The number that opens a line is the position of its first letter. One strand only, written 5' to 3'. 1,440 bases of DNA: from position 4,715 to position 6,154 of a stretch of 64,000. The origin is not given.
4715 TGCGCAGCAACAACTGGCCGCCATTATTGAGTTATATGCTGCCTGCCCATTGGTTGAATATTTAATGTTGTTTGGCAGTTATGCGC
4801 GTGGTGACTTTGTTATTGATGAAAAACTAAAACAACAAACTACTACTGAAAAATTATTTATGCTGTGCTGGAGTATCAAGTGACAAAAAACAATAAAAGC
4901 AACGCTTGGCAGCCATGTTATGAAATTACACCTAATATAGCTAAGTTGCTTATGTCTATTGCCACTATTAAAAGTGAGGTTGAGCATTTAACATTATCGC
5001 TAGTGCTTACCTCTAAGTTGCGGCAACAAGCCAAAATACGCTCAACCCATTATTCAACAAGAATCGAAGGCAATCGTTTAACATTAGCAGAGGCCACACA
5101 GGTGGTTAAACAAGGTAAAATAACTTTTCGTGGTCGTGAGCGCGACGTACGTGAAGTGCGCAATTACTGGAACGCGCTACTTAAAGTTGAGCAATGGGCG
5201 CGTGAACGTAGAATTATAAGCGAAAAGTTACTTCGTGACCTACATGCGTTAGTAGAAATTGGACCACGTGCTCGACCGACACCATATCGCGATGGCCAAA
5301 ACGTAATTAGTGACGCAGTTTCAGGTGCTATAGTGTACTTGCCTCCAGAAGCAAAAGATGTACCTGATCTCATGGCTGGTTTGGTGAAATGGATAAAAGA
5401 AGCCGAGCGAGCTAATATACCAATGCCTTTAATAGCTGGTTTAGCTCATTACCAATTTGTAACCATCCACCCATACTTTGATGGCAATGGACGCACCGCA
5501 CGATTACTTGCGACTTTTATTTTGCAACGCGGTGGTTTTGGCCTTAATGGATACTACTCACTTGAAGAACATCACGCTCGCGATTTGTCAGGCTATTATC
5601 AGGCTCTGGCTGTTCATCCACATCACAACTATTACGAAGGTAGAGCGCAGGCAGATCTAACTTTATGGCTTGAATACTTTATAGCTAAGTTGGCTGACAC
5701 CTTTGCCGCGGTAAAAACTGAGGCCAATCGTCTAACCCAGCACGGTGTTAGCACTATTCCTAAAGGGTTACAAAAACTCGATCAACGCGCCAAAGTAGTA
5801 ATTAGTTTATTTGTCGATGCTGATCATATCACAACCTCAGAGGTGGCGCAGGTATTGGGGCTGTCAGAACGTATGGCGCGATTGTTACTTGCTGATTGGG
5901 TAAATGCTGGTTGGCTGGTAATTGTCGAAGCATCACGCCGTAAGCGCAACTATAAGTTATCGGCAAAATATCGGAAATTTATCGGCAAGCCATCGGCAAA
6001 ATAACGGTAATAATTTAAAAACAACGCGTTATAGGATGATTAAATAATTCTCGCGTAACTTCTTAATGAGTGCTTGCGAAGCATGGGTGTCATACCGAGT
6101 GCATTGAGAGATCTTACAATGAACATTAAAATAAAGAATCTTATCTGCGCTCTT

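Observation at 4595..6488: Fic gene embedded between two roughly 233 bp copies of the promoter plus 5' end of the nucleotidyltransferase gene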

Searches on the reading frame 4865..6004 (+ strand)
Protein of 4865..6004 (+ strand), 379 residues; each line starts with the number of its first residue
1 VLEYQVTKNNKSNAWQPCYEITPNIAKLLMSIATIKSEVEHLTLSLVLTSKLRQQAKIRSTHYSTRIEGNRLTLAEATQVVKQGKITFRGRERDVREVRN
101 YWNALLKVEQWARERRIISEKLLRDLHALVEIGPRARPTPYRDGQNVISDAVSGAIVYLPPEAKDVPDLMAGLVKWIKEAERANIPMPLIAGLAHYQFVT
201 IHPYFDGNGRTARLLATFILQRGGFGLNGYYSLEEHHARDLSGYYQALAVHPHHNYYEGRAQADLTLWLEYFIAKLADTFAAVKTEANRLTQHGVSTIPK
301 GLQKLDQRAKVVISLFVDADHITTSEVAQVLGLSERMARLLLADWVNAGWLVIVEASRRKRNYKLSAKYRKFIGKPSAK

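Call 4: search_protein_families(library=pfam, proteins=[window:4865-6004:+], max_evalue=0.01)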
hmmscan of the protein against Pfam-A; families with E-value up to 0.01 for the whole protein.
window:4865-6004:+ (379 aa): 1 family
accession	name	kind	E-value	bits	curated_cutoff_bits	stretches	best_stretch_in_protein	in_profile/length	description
PF02661.23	Fic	-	1.4e-15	58.4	24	1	118-220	2-93/93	Fic/DOC family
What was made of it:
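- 4880..6004 (+): Intact Fic gene of 374 aa, class II type with a C-terminal winged-helix region. Pfam Fic, E = 1.4e-15 (call 4).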

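Call 8: find_encoding_contigs(protein=window:4865-6004:+, flank=10000, max_places=10)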
Protein window:4865-6004:+ (379 aa): no gene with exactly this product is on record in the collection.

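Call 10: find_encoding_contigs(protein=window:4880-6004:+, flank=10000, max_places=10)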
Protein window:4880-6004:+ (374 aa): 1 contig read that carries it; 1 place shown.
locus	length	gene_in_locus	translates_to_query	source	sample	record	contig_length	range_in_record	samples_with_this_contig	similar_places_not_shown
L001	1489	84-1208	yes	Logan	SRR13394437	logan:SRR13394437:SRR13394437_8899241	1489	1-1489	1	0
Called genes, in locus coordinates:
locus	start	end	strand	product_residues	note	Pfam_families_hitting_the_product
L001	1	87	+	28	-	?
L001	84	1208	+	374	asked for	PF02661:Fic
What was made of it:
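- Checked: The independent Logan gene call agrees (call 10).
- The source is a metagenome-assembled genome, and short-k assembly breaks inside the repeats (call 10).
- Tried and rejected: Only Fic from GTG 4880 hit, on a 1.5-kb Logan contig that ends in the repeats (call 10).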

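Call 17: find_homologous_proteins(query=window:4880-6004:+)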
Query window:4880-6004:+ (374 aa): 7124 proteins with E <= 0.001 among 8000 candidates; the best 120 are listed.
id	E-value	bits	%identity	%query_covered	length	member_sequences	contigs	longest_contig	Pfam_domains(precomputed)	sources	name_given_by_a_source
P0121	2.8e-229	778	100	94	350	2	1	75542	PF02661.24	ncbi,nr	ncbi:MAG: Fic family protein [Deltaproteobacteria bacterium]|nr:Fic family protein [Deltaproteobacte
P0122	4.1e-170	584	67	100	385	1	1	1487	PF02661.24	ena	-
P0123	7.2e-168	576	67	100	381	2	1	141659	PF02661.24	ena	-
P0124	3.1e-167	574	66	100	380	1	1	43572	PF02661.24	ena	-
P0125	4.0e-166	571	67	97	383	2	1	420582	PF02661.24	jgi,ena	jgi:Fic family protein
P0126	4.5e-165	567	64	99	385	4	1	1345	PF02661.24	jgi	-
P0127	2.3e-164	565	66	99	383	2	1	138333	PF02661.24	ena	-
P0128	7.9e-164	563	66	99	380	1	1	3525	PF02661.24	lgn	-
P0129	1.1e-163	563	67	99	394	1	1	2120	PF02661.24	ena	-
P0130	2.5e-162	558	65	99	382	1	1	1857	PF02661.24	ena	-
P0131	5.8e-162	557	65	97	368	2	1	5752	PF02661.24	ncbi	ncbi:MAG: Fic family protein, partial [Myxococcota bacterium]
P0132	8.7e-162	556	65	97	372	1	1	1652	PF02661.24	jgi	jgi:Fic family protein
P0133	1.3e-161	556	65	98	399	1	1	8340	PF02661.24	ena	-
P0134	2.2e-161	555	65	98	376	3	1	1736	PF02661.24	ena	-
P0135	2.5e-161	555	63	99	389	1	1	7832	PF02661.24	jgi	jgi:Fic family protein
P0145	4.9e-159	547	63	99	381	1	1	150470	PF02661.24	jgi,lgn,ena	-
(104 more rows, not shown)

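Call 37: search_protein_families(library=padloc, proteins=[window:4880-6004:+], max_evalue=0.01)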
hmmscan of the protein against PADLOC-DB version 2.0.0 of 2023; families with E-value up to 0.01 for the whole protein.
window:4880-6004:+ (374 aa): 9 families
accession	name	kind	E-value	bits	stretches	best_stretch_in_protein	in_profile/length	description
PDLC03963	SoFic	-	1.4e-48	164.1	1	48-358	53-349/361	-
PDLC04966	PDC-S24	-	6.1e-18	62.9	1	105-222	225-343/497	-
PDLC04840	PDC-S04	-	1.3e-17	62.3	1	50-214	10-173/227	-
PDLC04836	PDC-S04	-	9.9e-15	52.4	1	46-210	20-182/244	-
PDLC04837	PDC-S04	-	9.2e-11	39.5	1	47-210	21-178/234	-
PDLC04839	PDC-S04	-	2.1e-10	38.6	1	189-244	133-184/205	-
PDLC04838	PDC-S04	-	0.00012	20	1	189-223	134-170/209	-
PDLC03922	MkoB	-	0.001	16.4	1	311-370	37-93/610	-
PDLC02271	AbiEi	-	0.0029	14.8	1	303-350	10-57/263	AbiEi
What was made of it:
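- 4880..6004 (+): PADLOC SoFic model, E = 1.4e-48 (call 37).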

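Call 38: search_protein_families(library=ncbifam, proteins=[window:4880-6004:+], max_evalue=0.001)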
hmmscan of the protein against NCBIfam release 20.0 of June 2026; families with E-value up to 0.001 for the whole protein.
window:4880-6004:+ (374 aa): 4 families
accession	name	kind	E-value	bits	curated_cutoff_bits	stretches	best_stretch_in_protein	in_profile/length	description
NF046030.1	ProtAdlyltaseSoFic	equivalog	1.1e-13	50.8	550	1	142-303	139-294/361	protein adenylyltransferase Fic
NF041381.1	XopAC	subfamily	2.7e-10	39.6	450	1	82-219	272-415/451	XopAC/AvrAC family type III secretion system effector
TIGR02613.1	mob_myst_B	hypoth_equivalog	2e-06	27.9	124.4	1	78-219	14-145/186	mobile mystery protein B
TIGR02479.1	FliA_WhiG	subfamily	0.00056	19.7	189.6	1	276-330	152-205/224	FliA/WhiG family RNA polymerase sigma factor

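Call 48: find_encoding_contigs(protein=P0123, flank=8000, max_places=3)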
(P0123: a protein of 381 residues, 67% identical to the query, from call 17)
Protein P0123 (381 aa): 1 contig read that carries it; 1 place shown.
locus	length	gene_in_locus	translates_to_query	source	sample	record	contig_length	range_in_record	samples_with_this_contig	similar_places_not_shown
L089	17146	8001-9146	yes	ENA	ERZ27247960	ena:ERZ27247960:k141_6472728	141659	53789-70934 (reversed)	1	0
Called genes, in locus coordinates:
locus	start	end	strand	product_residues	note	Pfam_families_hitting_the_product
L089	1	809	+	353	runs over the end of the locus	PF02606:LpxK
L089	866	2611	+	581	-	PF00069:Pkinase, PF03109:ABC1 (faint), PF07714:PK_Tyr_Ser-Thr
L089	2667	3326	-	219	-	-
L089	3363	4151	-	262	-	-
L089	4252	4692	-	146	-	-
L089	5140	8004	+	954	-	PF00176:SNF2-rel_dom, PF00270:DEAD, PF04851:ResIII, PF00271:Helicase_C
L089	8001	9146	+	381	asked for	PF02661:Fic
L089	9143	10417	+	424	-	PF09903:DUF2130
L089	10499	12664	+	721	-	PF02463:SMC_N (faint), PF11398:DUF2813 (weak), PF13175:AAA_15, PF13304:AAA_21, PF20469:OLD-like_TOPRIM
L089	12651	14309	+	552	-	PF01555:N6_N4_Mtase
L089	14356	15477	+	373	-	PF13784:Fic_N, PF02661:Fic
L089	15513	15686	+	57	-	-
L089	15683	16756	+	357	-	PF13310:Virulence_RhuM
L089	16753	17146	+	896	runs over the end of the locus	PF04851:ResIII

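Call 49: find_encoding_contigs(protein=P0125, flank=8000, max_places=3)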
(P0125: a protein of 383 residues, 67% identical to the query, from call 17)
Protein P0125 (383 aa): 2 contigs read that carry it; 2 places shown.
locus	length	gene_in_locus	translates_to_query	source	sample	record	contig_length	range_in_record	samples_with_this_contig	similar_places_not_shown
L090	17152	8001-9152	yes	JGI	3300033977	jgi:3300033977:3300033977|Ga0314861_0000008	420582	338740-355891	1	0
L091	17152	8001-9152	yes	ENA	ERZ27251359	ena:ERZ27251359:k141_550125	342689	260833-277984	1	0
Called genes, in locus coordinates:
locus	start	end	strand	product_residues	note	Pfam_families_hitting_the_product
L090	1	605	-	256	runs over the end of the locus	PF00111:Fer2, PF13510:Fer2_4, PF13187:Fer4_9 (faint), PF13237:Fer4_10 (faint), PF14697:Fer4_21, PF12838:Fer4_7, PF00037:Fer4 (weak), PF12838:Fer4_7 (weak)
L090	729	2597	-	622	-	PF01257:2Fe-2S_thioredx (weak), PF01512:Complex1_51K, PF10589:NADH_4Fe-4S, PF12838:Fer4_7 (weak), PF13187:Fer4_9 (weak), PF13237:Fer4_10, PF14697:Fer4_21 (weak), PF00037:Fer4 (weak), +2 more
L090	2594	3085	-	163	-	PF01257:2Fe-2S_thioredx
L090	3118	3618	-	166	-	PF12837:Fer4_6 (faint), PF13247:Fer4_11, PF12838:Fer4_7 (weak), PF13237:Fer4_10 (weak), PF25160:LdpA_Fe-S-bd (weak), PF12797:Fer4_2 (weak), PF00037:Fer4 (weak), PF13187:Fer4_9 (weak), +2 more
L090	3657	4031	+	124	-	-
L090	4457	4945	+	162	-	-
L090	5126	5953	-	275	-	PF01828:Peptidase_A4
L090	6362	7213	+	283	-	PF02585:PIG-L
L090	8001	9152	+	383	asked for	PF02661:Fic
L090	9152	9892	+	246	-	PF25948:DUF7986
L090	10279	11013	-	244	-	PF14522:Cytochrome_C7 (faint), PF09699:Paired_CXXCH_1 (weak)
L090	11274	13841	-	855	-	PF00483:NTP_transferase (weak), PF12804:NTP_transf_3, PF10509:GalKase_gal_bdg, PF00288:GHMP_kinases_N, PF08544:GHMP_kinases_C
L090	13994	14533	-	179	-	-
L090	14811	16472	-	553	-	PF10509:GalKase_gal_bdg, PF00288:GHMP_kinases_N, PF08544:GHMP_kinases_C (faint)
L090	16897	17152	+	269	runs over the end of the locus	-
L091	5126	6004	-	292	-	PF01828:Peptidase_A4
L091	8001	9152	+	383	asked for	PF02661:Fic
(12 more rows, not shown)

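Call 58: find_encoding_contigs(protein=P0127, flank=6000, max_places=2)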
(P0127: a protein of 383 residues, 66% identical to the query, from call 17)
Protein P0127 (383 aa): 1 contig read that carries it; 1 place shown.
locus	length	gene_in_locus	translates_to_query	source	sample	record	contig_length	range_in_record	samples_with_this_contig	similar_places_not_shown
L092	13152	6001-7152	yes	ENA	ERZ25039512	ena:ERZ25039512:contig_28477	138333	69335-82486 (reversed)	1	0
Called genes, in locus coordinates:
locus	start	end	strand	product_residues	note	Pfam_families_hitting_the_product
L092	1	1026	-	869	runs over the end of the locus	PF00501:AMP-binding, PF13193:AMP-binding_C, PF00550:PP-binding, PF00975:Thioesterase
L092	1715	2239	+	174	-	PF01475:FUR (weak), PF18024:HTH_50 (weak), PF02954:HTH_8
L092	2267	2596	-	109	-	-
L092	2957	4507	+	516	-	PF07969:Amidohydro_3, PF01979:Amidohydro_1 (weak)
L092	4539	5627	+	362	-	PF01168:Ala_racemase_N, PF14031:D-ser_dehydrat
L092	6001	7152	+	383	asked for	PF02661:Fic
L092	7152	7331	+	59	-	-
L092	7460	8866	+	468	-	PF13320:GH123_cat (faint)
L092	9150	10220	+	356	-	PF08240:ADH_N (weak)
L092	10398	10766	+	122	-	-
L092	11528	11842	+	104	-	-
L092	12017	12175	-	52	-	-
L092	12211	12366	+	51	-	-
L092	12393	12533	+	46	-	-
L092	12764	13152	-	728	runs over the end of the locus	-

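Call 59: find_encoding_contigs(protein=P0124, flank=6000, max_places=2)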
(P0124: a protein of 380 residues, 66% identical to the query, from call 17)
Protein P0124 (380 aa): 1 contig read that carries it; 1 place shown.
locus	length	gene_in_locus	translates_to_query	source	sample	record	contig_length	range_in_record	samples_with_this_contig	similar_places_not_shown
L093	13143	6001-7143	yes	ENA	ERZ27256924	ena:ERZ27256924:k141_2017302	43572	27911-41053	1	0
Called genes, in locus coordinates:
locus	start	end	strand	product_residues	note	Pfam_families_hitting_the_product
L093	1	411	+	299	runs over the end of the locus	-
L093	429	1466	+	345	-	-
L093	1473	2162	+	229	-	-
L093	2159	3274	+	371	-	-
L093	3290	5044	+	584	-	PF12508:Transposon_TraM (faint)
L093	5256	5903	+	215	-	-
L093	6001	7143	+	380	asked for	PF02661:Fic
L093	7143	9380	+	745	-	PF10412:TrwB_AAD_bind, PF01935:DUF87 (weak), PF02534:T4SS-DNA_transf, PF12696:TraG-D_C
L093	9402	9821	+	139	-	PF07366:SnoaL, PF12680:SnoaL_2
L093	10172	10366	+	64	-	-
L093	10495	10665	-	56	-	-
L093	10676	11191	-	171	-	PF02325:CCB3_YggT (weak)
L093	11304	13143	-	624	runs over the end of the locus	PF13205:Big_5, PF11999:Ice_binding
